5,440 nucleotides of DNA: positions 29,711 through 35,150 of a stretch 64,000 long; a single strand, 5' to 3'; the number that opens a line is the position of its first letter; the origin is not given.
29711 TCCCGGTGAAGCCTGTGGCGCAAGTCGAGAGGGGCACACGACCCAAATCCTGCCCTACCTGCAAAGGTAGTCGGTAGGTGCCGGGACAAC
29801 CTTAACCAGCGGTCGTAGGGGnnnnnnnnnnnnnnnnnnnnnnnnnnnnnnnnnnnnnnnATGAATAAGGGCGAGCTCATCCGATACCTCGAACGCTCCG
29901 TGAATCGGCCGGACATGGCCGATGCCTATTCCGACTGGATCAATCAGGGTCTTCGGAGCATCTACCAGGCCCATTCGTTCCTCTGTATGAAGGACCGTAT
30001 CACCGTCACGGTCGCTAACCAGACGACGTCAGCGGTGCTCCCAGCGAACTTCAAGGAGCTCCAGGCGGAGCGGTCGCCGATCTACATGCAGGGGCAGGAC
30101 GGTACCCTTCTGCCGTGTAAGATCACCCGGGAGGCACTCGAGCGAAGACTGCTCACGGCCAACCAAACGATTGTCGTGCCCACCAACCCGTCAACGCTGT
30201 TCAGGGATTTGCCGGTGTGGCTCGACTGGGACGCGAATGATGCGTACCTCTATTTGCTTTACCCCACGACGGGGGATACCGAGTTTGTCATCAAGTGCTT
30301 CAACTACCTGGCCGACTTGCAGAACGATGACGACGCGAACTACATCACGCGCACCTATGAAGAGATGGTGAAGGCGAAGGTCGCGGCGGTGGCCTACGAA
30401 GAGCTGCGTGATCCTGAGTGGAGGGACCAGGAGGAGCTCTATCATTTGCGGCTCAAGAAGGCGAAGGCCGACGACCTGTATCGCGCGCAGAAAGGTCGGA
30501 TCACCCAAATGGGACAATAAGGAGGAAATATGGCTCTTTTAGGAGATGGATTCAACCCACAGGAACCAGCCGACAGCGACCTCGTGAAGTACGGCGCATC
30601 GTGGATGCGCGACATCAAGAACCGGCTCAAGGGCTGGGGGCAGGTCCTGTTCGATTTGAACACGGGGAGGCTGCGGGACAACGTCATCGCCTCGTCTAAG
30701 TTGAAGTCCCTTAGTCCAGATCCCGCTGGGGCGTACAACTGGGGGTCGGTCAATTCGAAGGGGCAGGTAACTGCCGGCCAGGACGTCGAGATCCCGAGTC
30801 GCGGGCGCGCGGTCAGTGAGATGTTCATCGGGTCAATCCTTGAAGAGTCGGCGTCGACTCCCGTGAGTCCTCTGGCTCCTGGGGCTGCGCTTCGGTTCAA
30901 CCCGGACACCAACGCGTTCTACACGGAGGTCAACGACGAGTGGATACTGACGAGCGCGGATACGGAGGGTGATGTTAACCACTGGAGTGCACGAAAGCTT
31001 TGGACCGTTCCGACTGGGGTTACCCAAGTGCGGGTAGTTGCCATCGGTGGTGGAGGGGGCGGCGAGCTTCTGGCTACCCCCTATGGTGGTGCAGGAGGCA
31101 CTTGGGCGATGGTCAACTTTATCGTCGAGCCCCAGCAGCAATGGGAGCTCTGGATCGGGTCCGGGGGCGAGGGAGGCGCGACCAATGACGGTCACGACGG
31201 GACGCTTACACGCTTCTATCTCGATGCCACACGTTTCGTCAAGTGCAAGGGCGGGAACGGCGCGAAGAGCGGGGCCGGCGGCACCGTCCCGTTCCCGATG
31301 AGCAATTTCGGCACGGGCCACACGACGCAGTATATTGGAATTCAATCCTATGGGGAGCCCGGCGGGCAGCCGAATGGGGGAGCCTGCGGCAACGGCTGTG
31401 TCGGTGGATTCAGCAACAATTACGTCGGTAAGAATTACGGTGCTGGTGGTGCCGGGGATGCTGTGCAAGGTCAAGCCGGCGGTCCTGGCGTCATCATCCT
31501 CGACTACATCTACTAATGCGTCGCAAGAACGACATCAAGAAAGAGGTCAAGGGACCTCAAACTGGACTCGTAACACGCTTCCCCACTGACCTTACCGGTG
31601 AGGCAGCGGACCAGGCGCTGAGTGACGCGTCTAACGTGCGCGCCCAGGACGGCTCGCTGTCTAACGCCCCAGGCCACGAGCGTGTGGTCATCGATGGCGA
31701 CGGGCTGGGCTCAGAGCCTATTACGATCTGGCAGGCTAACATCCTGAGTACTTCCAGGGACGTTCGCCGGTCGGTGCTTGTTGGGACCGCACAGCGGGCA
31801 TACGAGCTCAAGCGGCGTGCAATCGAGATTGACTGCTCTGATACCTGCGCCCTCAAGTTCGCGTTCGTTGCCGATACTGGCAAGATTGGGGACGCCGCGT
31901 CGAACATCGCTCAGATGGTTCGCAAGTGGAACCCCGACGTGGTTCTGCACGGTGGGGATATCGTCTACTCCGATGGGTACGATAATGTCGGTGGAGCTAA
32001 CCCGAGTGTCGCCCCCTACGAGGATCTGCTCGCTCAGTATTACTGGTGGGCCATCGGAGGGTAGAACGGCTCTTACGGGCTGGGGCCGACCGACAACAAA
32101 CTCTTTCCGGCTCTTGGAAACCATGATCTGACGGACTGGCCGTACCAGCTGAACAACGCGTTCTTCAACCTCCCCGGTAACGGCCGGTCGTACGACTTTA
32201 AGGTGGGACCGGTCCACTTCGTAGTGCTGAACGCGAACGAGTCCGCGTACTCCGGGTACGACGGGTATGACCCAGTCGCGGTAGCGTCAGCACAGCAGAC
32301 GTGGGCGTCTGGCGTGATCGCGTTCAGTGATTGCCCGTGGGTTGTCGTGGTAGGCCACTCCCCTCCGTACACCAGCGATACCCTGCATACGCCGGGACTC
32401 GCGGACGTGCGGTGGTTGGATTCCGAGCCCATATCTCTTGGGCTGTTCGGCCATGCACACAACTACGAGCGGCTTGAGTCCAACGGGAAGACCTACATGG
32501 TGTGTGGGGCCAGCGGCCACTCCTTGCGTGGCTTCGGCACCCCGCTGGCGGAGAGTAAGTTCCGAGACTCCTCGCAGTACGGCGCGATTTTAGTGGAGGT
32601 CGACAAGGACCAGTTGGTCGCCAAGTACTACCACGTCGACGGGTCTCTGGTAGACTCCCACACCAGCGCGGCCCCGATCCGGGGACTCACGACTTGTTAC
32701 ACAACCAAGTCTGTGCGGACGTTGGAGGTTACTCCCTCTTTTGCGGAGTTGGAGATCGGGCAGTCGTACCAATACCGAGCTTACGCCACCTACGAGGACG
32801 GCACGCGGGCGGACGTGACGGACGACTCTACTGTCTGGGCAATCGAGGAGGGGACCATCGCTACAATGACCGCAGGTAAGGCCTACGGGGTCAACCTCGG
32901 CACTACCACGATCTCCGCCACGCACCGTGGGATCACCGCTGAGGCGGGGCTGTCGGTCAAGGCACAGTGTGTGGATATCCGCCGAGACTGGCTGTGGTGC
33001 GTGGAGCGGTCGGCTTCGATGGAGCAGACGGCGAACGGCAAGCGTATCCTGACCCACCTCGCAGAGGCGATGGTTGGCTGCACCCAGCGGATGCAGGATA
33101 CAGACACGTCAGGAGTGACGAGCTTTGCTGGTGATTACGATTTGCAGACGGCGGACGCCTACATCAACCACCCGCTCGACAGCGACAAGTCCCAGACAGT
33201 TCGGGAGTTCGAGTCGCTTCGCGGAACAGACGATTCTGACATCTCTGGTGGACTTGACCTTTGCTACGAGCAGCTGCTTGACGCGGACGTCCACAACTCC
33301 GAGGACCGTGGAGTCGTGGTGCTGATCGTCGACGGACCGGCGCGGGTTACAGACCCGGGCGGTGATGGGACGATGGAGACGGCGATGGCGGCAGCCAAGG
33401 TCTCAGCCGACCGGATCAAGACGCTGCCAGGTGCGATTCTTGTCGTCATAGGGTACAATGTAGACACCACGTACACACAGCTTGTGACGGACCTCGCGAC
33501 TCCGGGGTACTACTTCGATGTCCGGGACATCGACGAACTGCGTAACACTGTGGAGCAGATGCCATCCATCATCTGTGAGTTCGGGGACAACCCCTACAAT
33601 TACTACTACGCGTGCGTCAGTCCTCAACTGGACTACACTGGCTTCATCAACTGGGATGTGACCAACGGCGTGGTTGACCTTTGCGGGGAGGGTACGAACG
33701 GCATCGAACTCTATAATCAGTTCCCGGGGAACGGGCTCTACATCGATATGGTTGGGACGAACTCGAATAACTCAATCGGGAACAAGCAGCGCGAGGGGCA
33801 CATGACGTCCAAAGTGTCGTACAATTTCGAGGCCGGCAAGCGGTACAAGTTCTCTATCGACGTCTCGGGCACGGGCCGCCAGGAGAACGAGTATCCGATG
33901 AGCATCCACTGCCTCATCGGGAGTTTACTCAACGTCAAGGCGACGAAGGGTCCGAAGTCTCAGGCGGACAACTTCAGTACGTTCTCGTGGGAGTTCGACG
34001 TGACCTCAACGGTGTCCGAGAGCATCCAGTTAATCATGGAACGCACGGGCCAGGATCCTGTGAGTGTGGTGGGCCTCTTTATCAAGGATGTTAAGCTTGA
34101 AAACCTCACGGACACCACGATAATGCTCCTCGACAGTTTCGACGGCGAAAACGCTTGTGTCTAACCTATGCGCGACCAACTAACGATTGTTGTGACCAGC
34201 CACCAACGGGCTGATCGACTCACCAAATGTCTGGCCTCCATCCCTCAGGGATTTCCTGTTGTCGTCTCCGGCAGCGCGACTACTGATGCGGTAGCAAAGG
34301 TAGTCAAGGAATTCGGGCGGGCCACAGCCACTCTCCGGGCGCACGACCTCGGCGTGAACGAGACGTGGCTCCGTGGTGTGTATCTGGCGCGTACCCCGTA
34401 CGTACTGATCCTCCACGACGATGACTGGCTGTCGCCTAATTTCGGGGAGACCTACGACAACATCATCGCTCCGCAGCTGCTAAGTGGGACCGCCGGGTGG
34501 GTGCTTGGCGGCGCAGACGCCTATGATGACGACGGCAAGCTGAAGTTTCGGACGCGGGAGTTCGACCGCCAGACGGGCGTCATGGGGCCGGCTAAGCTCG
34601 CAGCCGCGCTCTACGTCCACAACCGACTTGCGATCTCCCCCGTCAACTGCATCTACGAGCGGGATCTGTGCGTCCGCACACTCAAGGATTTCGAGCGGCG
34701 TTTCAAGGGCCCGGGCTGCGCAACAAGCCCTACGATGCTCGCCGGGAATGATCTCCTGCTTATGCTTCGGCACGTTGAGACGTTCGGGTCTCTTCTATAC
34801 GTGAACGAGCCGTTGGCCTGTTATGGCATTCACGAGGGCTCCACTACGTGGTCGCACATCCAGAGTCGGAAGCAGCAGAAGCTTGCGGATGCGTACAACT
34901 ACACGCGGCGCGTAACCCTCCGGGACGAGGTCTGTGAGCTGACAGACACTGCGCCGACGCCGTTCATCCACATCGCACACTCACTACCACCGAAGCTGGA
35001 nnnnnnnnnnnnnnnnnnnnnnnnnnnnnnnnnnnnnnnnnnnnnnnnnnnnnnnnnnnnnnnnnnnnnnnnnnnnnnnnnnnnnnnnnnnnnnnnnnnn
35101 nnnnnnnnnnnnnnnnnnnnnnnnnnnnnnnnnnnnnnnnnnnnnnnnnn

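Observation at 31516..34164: In-frame amber codon inside an otherwise intact phosphoesterase-fusion gene in the virion module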

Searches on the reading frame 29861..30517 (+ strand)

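Call 34: search_protein_families(library=phrogs, proteins=[window:29861-30517:+], max_evalue=0.001)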
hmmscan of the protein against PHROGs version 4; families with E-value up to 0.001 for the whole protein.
window:29861-30517:+ (219 aa): 0 families

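Call 35: search_protein_families(library=pfam, proteins=[window:29861-30517:+], max_evalue=0.001)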
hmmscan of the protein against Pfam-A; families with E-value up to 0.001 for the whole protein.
window:29861-30517:+ (219 aa): 1 family
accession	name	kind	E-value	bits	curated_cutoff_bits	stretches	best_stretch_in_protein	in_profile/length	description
PF24175.2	SU10_adaptor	-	7.3e-13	49.8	27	1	1-208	1-183/194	SU10 adaptor protein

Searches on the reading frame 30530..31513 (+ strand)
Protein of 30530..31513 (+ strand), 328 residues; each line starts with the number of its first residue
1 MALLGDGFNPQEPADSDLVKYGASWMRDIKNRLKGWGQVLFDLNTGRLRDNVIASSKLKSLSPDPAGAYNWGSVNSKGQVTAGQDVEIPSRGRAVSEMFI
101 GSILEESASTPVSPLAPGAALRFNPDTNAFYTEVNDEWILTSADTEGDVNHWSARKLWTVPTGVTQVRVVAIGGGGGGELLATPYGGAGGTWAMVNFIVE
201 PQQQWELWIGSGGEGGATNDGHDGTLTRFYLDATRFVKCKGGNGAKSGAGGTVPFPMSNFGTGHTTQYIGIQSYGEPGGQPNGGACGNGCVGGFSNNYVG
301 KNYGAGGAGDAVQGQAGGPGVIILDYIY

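Call 34: search_protein_families(library=phrogs, proteins=[window:30530-31513:+], max_evalue=0.001)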
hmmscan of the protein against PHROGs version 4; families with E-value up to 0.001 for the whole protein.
window:30530-31513:+ (328 aa): 4 families
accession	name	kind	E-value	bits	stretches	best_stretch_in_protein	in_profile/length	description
phrog_863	-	tail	7.4e-09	36.1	1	124-324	371-601/690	tail fiber assembly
phrog_4474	-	unknown function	1.3e-08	35.7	1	157-321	162-323/407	-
phrog_356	-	tail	4.5e-06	26.3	1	157-320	671-829/924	minor tail protein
phrog_6202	-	tail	4.9e-05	23.7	1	155-325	453-635/636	tail fiber protein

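Call 35: search_protein_families(library=pfam, proteins=[window:30530-31513:+], max_evalue=0.001)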
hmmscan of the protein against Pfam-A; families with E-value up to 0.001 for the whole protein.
window:30530-31513:+ (328 aa): 1 family
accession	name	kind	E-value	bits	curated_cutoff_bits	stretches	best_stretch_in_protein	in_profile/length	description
PF21722.4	Gly_rich_2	-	1.2e-09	39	24.3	1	158-326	8-225/226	Glycine-rich domain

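Call 44: find_encoding_contigs(protein=window:30530-31513:+, flank=4000, max_places=10)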
Protein window:30530-31513:+ (328 aa): 4 contigs read that carry it; 3 places shown.
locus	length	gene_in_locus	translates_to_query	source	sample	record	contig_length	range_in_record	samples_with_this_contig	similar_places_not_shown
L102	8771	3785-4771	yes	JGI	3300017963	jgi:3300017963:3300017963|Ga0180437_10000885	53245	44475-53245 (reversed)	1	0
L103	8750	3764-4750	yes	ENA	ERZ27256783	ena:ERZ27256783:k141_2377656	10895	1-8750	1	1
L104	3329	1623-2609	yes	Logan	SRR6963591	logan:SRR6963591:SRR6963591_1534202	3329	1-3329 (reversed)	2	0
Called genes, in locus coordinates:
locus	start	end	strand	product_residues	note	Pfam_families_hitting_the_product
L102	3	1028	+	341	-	?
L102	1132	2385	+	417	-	PF17236:SU10_MCP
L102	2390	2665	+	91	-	-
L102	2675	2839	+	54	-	-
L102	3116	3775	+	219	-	PF24175:SU10_adaptor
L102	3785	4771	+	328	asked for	PF21722:Gly_rich_2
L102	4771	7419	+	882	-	PF00149:Metallophos, PF02368:Big_2 (weak), PF13519:VWA_2 (weak)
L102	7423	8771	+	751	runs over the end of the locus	PF00535:Glycos_transf_2 (weak), PF13641:Glyco_tranf_2_3 (faint), PF10111:Glyco_tranf_2_2 (faint), PF00535:Glycos_transf_2 (weak), PF02709:Glyco_transf_7C (weak)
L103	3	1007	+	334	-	?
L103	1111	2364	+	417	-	PF17236:SU10_MCP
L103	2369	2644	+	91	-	-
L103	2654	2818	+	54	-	-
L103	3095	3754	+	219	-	PF24175:SU10_adaptor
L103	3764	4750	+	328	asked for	PF21722:Gly_rich_2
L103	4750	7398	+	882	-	PF00149:Metallophos, PF02368:Big_2 (weak), PF13519:VWA_2 (weak)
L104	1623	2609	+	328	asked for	PF21722:Gly_rich_2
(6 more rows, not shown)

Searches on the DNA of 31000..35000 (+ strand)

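Call 7: search_dna_similar(query=window:31000-35000:+, collection=phages, mode=near, max_rows=30)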
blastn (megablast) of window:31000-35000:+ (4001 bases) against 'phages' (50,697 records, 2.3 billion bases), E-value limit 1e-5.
No match.

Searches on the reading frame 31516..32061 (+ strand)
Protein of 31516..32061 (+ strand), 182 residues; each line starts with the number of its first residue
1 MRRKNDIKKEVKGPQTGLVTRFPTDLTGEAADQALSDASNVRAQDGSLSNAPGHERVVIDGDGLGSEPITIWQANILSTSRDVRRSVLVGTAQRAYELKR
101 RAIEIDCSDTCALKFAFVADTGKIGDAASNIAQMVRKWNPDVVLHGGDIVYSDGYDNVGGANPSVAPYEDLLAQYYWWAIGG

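Call 17: list_cluster_members(proteins=[P0002, window:31516-32061:+, P0001])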
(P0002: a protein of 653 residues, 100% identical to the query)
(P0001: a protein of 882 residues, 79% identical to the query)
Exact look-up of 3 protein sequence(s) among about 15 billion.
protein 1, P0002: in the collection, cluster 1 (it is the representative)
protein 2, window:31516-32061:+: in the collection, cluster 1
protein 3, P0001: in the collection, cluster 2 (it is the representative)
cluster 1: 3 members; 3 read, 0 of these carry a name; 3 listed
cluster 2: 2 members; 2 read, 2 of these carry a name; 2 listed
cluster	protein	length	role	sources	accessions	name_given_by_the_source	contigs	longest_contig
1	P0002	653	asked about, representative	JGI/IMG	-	-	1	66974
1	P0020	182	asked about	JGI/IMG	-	-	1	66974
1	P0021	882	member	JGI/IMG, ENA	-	-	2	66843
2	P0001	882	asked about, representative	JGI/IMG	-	Mg-chelatase subunit ChlD/Icc-related predicted phosphoesterase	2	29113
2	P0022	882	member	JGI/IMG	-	Mg-chelatase subunit ChlD/Icc-related predicted phosphoesterase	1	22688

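Call 18: find_encoding_contigs(protein=window:31516-32061:+, flank=10000, max_places=10)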
Protein window:31516-32061:+ (182 aa): no gene with exactly this product is on record in the collection.

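Call 20: find_encoding_contigs(protein=P0021, flank=10000, max_places=10)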
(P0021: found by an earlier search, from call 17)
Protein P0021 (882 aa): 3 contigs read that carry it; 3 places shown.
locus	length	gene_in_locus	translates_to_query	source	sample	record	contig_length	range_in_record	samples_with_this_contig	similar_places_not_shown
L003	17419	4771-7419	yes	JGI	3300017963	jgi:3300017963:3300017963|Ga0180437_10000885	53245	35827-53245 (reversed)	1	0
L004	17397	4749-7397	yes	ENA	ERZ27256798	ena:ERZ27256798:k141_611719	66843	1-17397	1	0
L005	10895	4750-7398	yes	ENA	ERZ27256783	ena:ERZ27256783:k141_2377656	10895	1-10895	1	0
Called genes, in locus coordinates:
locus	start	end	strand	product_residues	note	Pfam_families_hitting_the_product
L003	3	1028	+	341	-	?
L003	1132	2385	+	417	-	PF17236:SU10_MCP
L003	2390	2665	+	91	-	-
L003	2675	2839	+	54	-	-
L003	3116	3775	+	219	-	PF24175:SU10_adaptor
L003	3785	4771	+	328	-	PF21722:Gly_rich_2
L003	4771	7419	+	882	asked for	PF00149:Metallophos, PF02368:Big_2 (weak), PF13519:VWA_2 (weak)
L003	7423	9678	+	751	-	PF00535:Glycos_transf_2 (weak), PF13641:Glyco_tranf_2_3 (faint), PF10111:Glyco_tranf_2_2 (faint), PF00535:Glycos_transf_2 (weak), PF02709:Glyco_transf_7C (weak)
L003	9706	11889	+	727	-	-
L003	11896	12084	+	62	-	-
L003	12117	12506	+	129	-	-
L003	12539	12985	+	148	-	PF02945:Endonuclease_7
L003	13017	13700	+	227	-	-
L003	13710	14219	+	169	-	-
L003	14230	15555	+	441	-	-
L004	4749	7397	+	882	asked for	PF00149:Metallophos, PF02368:Big_2 (weak), PF13519:VWA_2 (weak)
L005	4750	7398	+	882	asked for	PF00149:Metallophos, PF02368:Big_2 (weak), PF13519:VWA_2 (weak)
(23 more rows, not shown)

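Call 34: search_protein_families(library=phrogs, proteins=[P0021], max_evalue=0.001)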
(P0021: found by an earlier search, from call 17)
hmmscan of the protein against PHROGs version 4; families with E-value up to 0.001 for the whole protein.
P0021 (882 aa): 0 families

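Call 36: search_solved_structures(query=P0021, max_evalue=0.01)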
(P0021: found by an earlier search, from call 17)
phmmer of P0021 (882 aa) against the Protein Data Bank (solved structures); distinct sequences matched with E-value up to 0.01: 11.
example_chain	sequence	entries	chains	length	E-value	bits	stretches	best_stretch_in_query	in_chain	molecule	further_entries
9ifo_A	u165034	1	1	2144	1.4e-08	36.6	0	403-484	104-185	Teneurin-Like Protein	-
9pt5_A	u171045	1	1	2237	1.7e-08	36.3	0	403-484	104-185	Teneurin-like protein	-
2mqg_A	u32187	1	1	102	0.00096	20.6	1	399-481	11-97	LigB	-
2mog_A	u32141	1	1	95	0.0013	20.2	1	400-481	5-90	Bacterial Ig-like domain, group 2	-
2qfp_A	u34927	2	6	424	0.0018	19.7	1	114-331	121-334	Purple acid phosphatase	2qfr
4dhl_A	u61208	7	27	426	0.0019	19.7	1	114-331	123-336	Purple acid phosphatase | Fe(3+)-Zn(2+) purple acid phosphatase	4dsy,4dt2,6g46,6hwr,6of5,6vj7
6hwr_D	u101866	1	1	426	0.0019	19.7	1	114-331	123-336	Fe(3+)-Zn(2+) purple acid phosphatase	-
8brn_A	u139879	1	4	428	0.0019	19.7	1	114-331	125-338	Fe(3+)-Zn(2+) purple acid phosphatase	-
1kbp_A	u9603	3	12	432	0.0022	19.4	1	114-323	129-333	PURPLE ACID PHOSPHATASE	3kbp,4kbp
6ofd_A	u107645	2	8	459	0.0022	19.4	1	114-331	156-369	Fe(3+)-Zn(2+) purple acid phosphatase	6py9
7quz_AAA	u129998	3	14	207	0.0093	17.4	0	397-472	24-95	Beta-1,3-glucanase bglH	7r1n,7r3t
